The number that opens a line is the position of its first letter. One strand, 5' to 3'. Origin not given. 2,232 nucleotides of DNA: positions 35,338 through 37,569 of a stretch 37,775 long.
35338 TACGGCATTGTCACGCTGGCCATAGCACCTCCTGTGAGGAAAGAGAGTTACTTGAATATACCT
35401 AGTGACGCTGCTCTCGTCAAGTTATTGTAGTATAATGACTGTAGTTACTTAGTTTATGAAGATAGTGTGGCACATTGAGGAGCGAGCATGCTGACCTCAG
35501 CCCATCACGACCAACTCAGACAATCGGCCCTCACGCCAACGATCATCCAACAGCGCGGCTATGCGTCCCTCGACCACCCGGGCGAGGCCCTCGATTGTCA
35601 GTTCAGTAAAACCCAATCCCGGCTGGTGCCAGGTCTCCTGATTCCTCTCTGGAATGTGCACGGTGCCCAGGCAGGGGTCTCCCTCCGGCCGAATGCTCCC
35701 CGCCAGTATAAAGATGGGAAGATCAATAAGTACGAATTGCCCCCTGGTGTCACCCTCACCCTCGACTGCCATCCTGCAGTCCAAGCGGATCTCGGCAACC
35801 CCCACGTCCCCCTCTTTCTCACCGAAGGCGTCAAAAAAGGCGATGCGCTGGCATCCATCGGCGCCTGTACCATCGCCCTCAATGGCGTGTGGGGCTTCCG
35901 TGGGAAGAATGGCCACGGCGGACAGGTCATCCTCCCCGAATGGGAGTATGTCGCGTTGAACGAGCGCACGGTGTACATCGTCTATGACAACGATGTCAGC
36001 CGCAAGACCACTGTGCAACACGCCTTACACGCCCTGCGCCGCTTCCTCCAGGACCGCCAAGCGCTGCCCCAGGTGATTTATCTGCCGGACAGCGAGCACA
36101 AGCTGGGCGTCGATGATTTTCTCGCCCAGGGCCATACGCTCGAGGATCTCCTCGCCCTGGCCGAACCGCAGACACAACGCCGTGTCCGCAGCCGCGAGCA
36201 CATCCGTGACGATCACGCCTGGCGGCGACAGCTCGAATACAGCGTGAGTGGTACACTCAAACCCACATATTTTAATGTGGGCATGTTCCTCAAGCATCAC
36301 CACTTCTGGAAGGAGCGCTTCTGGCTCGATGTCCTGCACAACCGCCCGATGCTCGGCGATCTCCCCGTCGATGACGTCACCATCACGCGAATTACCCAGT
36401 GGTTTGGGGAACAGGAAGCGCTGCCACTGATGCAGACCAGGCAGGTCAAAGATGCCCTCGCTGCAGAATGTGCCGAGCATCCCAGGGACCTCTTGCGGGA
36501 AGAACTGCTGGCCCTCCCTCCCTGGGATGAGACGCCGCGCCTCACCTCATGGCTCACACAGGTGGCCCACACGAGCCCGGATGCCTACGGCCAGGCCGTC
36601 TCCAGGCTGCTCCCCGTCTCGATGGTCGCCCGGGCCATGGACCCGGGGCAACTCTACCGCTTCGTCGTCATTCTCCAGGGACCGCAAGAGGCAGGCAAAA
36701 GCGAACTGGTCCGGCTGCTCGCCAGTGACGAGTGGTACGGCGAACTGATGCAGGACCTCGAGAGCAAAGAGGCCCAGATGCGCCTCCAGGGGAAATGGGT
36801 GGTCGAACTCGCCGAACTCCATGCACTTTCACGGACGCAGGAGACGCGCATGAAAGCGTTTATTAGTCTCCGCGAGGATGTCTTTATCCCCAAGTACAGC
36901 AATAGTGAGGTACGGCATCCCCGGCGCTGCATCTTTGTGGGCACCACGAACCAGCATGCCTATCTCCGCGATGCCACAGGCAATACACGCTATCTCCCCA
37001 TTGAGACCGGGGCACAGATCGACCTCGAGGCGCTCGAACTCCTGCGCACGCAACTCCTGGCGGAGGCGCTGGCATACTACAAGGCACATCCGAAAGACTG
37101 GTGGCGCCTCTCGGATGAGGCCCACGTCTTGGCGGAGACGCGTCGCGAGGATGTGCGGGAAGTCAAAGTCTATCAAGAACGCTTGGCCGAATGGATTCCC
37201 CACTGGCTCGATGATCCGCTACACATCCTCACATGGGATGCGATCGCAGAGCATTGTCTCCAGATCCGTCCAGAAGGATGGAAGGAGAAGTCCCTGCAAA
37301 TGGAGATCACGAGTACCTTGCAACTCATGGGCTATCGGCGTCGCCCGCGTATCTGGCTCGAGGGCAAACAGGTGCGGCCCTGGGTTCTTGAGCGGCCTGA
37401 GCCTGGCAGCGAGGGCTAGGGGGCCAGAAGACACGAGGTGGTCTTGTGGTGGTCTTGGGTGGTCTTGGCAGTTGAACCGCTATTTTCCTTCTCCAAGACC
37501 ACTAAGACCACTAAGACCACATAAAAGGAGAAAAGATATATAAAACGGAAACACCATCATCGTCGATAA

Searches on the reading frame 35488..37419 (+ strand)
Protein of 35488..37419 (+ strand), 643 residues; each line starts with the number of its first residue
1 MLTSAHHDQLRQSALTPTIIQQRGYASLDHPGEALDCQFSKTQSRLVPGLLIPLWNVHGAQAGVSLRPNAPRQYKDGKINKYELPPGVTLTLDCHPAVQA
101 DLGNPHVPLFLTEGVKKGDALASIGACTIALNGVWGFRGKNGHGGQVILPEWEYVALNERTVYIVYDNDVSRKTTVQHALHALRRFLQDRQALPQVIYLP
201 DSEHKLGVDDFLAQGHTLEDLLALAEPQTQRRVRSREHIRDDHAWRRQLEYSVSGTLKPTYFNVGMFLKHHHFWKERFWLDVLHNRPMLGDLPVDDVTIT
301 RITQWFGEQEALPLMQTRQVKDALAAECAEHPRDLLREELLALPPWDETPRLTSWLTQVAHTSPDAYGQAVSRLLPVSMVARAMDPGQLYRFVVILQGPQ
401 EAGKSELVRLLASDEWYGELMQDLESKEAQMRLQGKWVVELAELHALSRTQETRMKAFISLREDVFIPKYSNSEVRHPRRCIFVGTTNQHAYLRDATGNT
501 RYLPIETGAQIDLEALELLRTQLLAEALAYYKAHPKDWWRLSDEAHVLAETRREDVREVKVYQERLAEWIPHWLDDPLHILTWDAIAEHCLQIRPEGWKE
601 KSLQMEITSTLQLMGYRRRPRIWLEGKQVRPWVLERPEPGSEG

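Call 35: search_protein_families(library=phrogs, proteins=[window:35488-37419:+], max_evalue=0.001)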
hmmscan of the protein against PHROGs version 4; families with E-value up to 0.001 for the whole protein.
window:35488-37419:+ (643 aa): 8 families
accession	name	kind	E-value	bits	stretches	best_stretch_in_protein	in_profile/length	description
phrog_256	-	DNA, RNA and nucleotide metabolism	5.5e-65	221.3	1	209-571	351-702/798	DNA helicase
phrog_1313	-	DNA, RNA and nucleotide metabolism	1.6e-53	183.5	1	240-618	133-538/568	DNA helicase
phrog_15962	-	DNA, RNA and nucleotide metabolism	1.1e-42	147.3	1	338-570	494-734/835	DNA primase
phrog_2249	-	DNA, RNA and nucleotide metabolism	4.6e-38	132.4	1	352-638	482-775/802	DNA primase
phrog_16593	-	DNA, RNA and nucleotide metabolism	2e-34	120.1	1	319-558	487-729/823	DNA primase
phrog_36873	-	DNA, RNA and nucleotide metabolism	7.7e-24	84.5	1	365-636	522-782/1082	DNA helicase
phrog_4630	-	DNA, RNA and nucleotide metabolism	2.9e-13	50.3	1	316-507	165-365/581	DNA primase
phrog_16213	-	DNA, RNA and nucleotide metabolism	4.5e-06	26.2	1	4-240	5-214/732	DNA primase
